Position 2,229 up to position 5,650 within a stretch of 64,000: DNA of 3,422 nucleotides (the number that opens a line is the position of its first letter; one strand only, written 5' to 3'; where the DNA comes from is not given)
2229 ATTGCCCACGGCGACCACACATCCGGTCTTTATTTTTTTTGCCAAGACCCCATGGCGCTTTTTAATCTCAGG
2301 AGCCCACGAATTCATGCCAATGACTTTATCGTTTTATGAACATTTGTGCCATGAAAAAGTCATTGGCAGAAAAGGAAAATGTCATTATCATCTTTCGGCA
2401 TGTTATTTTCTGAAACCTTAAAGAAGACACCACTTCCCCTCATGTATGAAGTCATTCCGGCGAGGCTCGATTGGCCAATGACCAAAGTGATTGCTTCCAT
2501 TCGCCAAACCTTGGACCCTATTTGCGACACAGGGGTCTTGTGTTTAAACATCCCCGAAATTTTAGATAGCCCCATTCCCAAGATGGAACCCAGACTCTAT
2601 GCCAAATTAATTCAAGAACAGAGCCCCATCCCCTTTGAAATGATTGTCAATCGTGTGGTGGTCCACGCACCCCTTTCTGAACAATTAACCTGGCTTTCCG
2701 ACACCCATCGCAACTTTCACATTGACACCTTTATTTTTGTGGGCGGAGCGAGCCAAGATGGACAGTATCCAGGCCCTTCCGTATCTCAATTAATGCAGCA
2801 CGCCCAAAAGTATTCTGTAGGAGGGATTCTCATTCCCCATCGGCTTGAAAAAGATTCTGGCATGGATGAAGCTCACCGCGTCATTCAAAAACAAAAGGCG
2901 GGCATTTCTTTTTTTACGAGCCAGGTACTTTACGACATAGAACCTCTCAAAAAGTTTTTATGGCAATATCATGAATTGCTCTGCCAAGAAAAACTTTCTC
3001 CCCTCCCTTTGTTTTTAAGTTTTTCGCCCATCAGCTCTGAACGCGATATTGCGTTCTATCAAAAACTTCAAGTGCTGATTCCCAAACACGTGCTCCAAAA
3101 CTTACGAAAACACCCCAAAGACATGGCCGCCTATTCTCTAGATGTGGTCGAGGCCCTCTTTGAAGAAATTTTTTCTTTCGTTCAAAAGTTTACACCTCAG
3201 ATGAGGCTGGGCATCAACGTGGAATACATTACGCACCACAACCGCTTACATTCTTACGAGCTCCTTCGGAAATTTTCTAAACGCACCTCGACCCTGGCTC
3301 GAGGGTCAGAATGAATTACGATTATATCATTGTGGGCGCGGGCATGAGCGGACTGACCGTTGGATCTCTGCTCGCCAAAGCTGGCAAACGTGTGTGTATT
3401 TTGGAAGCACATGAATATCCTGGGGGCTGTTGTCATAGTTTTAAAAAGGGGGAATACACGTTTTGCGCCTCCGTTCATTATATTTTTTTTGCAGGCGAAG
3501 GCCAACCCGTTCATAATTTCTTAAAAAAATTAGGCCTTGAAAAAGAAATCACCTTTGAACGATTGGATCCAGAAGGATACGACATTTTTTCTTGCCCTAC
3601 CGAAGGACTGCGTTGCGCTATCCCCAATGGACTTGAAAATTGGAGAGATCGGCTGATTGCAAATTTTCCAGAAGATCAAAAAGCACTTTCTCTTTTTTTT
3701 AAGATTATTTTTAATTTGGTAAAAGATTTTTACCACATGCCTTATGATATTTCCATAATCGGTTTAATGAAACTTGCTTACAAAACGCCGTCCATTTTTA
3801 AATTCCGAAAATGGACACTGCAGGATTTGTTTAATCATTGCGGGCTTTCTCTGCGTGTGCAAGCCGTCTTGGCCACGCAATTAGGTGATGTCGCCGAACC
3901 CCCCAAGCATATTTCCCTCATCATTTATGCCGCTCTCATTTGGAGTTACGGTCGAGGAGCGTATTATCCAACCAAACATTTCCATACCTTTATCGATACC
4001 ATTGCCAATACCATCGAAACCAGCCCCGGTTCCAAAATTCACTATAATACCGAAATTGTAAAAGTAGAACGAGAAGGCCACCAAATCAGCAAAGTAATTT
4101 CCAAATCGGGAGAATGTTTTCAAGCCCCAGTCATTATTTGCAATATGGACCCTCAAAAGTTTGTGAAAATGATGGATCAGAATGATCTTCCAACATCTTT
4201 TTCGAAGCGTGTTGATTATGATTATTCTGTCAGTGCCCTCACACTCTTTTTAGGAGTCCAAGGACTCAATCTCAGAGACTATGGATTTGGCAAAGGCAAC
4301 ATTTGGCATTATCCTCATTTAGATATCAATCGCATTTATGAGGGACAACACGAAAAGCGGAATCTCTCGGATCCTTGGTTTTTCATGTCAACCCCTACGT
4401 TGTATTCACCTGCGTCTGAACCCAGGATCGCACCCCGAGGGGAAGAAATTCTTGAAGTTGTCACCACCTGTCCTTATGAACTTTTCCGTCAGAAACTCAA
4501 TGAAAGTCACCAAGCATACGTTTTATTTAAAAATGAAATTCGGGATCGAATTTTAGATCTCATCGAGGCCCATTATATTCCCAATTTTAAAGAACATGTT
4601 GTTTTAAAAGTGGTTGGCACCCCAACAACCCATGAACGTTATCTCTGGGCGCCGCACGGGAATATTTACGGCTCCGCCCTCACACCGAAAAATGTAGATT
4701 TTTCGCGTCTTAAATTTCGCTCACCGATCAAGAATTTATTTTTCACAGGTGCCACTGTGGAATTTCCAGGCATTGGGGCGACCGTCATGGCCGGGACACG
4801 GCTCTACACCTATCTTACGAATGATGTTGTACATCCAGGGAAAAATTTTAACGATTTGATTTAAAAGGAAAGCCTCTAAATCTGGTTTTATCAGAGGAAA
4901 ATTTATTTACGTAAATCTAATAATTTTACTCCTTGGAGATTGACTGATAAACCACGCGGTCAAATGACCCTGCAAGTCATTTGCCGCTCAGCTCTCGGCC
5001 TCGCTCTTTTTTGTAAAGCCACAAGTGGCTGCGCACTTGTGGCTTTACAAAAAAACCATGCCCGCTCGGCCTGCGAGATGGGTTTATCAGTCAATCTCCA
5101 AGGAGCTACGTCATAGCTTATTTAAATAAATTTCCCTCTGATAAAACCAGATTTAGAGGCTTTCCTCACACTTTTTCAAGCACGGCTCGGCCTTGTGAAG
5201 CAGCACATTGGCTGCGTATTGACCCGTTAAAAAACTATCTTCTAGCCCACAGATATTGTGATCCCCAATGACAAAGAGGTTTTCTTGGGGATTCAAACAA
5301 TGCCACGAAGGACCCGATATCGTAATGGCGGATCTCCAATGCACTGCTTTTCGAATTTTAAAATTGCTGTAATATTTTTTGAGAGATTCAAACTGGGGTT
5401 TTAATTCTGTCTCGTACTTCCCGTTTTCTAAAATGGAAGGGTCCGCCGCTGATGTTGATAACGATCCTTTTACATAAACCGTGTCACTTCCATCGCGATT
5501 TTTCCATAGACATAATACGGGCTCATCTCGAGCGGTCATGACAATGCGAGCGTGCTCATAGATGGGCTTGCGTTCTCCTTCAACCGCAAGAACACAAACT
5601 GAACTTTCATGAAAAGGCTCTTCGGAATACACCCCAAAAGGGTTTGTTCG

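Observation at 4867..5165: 300-bp three-level nested palindrome exactly filling the gap between two convergent oxidoreductase genes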

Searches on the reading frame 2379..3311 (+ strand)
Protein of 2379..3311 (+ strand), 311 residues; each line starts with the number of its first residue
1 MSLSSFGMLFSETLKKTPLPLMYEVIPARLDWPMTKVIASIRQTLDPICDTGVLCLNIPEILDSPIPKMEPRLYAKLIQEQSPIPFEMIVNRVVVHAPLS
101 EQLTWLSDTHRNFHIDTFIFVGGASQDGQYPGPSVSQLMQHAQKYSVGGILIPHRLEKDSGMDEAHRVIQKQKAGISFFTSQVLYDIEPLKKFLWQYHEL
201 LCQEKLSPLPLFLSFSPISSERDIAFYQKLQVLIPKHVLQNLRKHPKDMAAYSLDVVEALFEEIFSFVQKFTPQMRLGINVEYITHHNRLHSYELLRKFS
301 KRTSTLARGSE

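Call 9: search_protein_families(library=pfam, proteins=[window:2379-3311:+])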
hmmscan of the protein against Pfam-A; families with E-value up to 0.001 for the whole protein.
window:2379-3311:+ (311 aa): 1 family
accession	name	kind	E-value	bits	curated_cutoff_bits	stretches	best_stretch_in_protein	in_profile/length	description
PF02219.23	MTHFR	-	6.4e-05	22.9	24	1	159-263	156-256/287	Methylenetetrahydrofolate reductase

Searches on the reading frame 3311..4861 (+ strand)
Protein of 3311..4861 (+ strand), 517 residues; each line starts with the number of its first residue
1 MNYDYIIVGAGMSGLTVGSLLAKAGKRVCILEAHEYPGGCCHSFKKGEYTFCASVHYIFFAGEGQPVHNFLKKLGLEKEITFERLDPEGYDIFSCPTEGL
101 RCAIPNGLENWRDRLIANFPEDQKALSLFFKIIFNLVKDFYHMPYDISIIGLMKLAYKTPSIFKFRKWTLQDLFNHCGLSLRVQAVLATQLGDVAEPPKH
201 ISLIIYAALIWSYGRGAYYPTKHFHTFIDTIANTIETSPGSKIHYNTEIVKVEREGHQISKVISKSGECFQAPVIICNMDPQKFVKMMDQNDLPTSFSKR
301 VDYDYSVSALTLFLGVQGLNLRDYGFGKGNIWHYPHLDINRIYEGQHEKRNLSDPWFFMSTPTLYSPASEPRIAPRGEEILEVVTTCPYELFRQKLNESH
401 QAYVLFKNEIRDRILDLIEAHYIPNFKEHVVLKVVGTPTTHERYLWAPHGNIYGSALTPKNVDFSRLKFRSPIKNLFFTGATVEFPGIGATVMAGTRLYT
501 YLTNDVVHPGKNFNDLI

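Call 9: search_protein_families(library=pfam, proteins=[window:3311-4861:+])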
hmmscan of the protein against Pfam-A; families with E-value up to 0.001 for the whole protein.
window:3311-4861:+ (517 aa): 8 families
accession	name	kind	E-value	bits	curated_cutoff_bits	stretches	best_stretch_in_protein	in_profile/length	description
PF13450.12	NAD_binding_8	-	8.5e-15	55.2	21.9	1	7-74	1-68/68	NAD(P)-binding Rossmann-like domain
PF01593.30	Amino_oxidase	-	3.2e-13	50.2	19.8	1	12-486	1-425/443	Flavin containing amine oxidoreductase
PF01266.30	DAO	-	1.5e-08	35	27.9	1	4-39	1-37/353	FAD dependent oxidoreductase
PF01946.23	Thi4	-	1.9e-06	27.8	26.2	1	2-41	17-57/235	Thi4 family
PF01494.25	FAD_binding_3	-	3.1e-05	23.8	22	1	4-35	3-34/349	FAD binding domain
PF00890.30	FAD_binding_2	-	0.00019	21.2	20.4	1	4-41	1-38/414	FAD binding domain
PF12831.13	FAD_oxidored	-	0.00024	21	27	0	4-40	1-37/416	FAD dependent oxidoreductase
PF03486.20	HI0933_like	-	0.00042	20.3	50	0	4-38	2-36/244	HI0933-like protein Rossmann domain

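Call 11: find_encoding_contigs(protein=window:3311-4861:+, flank=10000, max_places=10)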
Protein window:3311-4861:+ (517 aa): 1 contig read that carries it; 1 place shown.
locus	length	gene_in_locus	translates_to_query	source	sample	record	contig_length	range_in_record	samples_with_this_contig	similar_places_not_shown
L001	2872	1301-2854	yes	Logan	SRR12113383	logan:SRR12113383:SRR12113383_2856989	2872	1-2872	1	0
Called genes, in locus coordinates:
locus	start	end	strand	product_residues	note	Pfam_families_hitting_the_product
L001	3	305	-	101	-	?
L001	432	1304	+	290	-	-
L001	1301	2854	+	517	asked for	PF01266:DAO (weak), PF01593:Amino_oxidase, PF01946:Thi4 (weak), PF13450:NAD_binding_8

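Call 51: find_homologous_proteins(query=window:3311-4861:+)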
Query window:3311-4861:+ (517 aa): 755 proteins with E <= 0.001 among 8000 candidates; the best 120 are listed.
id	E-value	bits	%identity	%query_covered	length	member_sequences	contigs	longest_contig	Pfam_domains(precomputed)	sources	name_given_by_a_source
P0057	0.0e+0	1225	100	100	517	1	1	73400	PF01946.24,PF01266.31,PF01593.31,PF13450.13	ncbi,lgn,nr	ncbi:MAG: NAD(P)/FAD-dependent oxidoreductase [Deltaproteobacteria bacterium]|nr:NAD(P)/FAD-dependen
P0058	1.5e-263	893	74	97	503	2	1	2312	PF01593.31,PF13450.13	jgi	-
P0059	2.8e-203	694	55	100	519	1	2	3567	PF01266.31,PF01593.31,PF13450.13,PF00890.31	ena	-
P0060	2.8e-199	681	55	100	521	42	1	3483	PF01266.31,PF01593.31,PF13450.13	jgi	jgi:all-trans-retinol 13,14-reductase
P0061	9.7e-198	676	56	100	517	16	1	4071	PF01266.31,PF01593.31,PF13450.13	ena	-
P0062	1.6e-197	675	54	100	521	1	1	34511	PF01266.31,PF01593.31,PF13450.13,PF07992.21,PF12831.14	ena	-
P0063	1.1e-196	673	56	100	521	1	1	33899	PF01266.31,PF01593.31,PF13450.13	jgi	jgi:phytoene dehydrogenase-like protein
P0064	5.3e-195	667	53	97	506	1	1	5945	PF01593.31,PF13450.13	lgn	-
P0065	9.8e-195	666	54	100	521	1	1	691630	PF01266.31,PF01593.31,PF13450.13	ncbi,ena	-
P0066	2.2e-194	665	54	100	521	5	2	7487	PF01266.31,PF01593.31,PF13450.13,PF00890.31,PF12831.14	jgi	-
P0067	5.4e-193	660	53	99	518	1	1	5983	PF01593.31,PF13450.13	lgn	-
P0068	7.6e-193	660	54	98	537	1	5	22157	PF01593.31,PF13450.13,PF00890.31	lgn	-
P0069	1.5e-192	659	54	100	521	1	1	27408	PF01266.31,PF01593.31,PF13450.13,PF01494.26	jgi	jgi:phytoene dehydrogenase-like protein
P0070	2.7e-192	658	54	99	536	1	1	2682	PF01266.31,PF01593.31,PF13450.13,PF00890.31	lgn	-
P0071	4.2e-192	657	54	99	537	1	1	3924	PF01266.31,PF01593.31,PF13450.13,PF07992.21,PF12831.14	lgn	-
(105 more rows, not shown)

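Call 52: find_encoding_contigs(protein=P0058, flank=5000, max_places=4)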
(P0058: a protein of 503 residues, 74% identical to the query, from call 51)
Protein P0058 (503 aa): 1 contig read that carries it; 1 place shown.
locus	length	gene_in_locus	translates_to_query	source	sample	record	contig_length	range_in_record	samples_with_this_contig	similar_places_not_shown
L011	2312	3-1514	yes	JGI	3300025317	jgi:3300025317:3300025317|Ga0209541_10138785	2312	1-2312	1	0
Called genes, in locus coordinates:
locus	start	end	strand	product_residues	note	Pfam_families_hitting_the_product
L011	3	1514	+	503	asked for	PF01593:Amino_oxidase (faint), PF13450:NAD_binding_8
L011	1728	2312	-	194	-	?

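Call 53: find_encoding_contigs(protein=P0063, flank=4000, max_places=2)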
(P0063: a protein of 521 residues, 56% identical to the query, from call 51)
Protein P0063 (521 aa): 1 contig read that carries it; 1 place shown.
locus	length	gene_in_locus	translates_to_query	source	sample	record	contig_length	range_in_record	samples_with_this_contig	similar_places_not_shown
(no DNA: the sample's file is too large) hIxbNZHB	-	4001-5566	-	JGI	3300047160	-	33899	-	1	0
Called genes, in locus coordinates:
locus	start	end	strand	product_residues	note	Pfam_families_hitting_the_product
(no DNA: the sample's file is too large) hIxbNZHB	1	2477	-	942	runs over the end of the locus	PF00924:MS_channel_2nd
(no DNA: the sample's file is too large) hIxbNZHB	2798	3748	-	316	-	PF01370:Epimerase, PF04321:RmlD_sub_bind (weak), PF07993:NAD_binding_4, PF16363:GDP_Man_Dehyd (weak)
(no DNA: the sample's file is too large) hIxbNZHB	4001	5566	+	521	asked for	PF01266:DAO (weak), PF01593:Amino_oxidase, PF13450:NAD_binding_8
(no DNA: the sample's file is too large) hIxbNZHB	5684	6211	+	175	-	-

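Call 54: find_encoding_contigs(protein=P0062, flank=4000, max_places=2)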
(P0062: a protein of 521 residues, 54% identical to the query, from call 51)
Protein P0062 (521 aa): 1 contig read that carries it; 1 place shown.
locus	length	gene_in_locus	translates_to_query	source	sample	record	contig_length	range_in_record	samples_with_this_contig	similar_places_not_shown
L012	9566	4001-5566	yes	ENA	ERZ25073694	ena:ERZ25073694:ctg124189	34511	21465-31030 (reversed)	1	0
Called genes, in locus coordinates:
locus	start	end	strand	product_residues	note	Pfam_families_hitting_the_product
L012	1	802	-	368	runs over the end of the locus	PF03235:GmrSD_N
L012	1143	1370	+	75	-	-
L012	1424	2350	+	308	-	-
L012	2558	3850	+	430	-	PF05170:AsmA, PF05359:DUF748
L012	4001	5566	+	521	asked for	PF01266:DAO (weak), PF01593:Amino_oxidase, PF07992:Pyr_redox_2 (faint), PF12831:FAD_oxidored (faint), PF13450:NAD_binding_8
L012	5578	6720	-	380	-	PF00890:FAD_binding_2 (faint), PF01266:DAO (weak), PF01593:Amino_oxidase, PF03486:HI0933_like (faint), PF07992:Pyr_redox_2 (faint), PF13450:NAD_binding_8, PF13738:Pyr_redox_3 (faint)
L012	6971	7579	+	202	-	PF00440:TetR_N, PF21993:TetR_C_13_2 (weak)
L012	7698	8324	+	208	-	PF00109:ketoacyl-synt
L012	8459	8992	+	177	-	PF02801:Ketoacyl-synt_C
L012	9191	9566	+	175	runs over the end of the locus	PF07719:TPR_2 (faint)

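Call 83: find_encoding_contigs(protein=P0061, flank=3000, max_places=3)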
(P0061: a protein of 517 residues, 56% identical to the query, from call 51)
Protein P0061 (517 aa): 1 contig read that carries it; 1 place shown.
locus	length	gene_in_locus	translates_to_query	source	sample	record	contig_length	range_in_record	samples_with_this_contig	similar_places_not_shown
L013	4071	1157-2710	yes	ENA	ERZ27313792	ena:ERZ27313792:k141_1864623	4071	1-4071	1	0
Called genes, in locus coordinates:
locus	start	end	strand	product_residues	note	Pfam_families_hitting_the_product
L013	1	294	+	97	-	?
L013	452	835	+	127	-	PF02577:BFN_dom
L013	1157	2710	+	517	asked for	PF01266:DAO (weak), PF01593:Amino_oxidase (weak), PF13450:NAD_binding_8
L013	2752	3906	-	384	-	PF01266:DAO, PF07992:Pyr_redox_2 (weak), PF13450:NAD_binding_8, PF01593:Amino_oxidase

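Call 84: find_encoding_contigs(protein=P0065, flank=3000, max_places=2)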
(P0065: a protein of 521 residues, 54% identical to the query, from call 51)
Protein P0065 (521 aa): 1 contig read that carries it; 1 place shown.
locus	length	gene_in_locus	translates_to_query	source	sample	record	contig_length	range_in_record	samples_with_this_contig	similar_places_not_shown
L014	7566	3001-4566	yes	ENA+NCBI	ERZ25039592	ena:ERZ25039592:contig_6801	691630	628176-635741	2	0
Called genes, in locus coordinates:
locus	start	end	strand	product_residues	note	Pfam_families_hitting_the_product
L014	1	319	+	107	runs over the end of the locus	PF00076:RRM_1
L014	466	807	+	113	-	-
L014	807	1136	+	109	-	-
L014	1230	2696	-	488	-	PF13513:HEAT_EZ (faint), PF02985:HEAT (faint), PF13646:HEAT_2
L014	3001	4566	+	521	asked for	PF01266:DAO (weak), PF01593:Amino_oxidase, PF13450:NAD_binding_8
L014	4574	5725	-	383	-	PF07992:Pyr_redox_2 (faint), PF13450:NAD_binding_8, PF01593:Amino_oxidase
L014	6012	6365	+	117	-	PF07467:BLIP (weak)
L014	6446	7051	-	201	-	-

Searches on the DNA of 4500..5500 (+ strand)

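Call 10: search_rna_families(source=window, start=4500, end=5500, threshold=evalue, max_evalue=1)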
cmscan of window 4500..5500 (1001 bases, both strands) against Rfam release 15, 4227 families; matches with E-value up to 1: 2.
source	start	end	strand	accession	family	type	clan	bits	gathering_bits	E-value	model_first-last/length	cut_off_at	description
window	5007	5055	+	RF00739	MIR476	Gene; miRNA;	-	25.7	80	0.037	12-74/92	no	MIR476 microRNA precursor family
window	5005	5056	+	RF03642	MIR5743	Gene; miRNA;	-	23.7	111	0.084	1-81/81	no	MIR5743 microRNA precursor family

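Call 64: search_dna_similar(query=window:4866-5166:+, collection=plasmids, mode=distant, max_evalue=0.01, max_rows=10)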
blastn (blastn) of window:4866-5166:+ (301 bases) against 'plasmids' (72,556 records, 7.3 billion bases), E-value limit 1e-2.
No match.

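Call 65: search_dna_similar(query=window:4866-5166:+, collection=phages, mode=distant, max_evalue=0.01, max_rows=10)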
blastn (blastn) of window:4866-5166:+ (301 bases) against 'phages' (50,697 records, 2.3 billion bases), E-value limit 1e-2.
No match.

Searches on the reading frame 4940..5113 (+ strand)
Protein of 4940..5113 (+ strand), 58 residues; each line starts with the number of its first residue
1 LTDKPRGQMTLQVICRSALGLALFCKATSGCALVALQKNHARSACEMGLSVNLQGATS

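Call 45: find_homologous_proteins(query=window:4940-5113:+, max_evalue=10)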
Query seq(58 aa): no candidate shares three 5-residue words with the query. No homologue found.
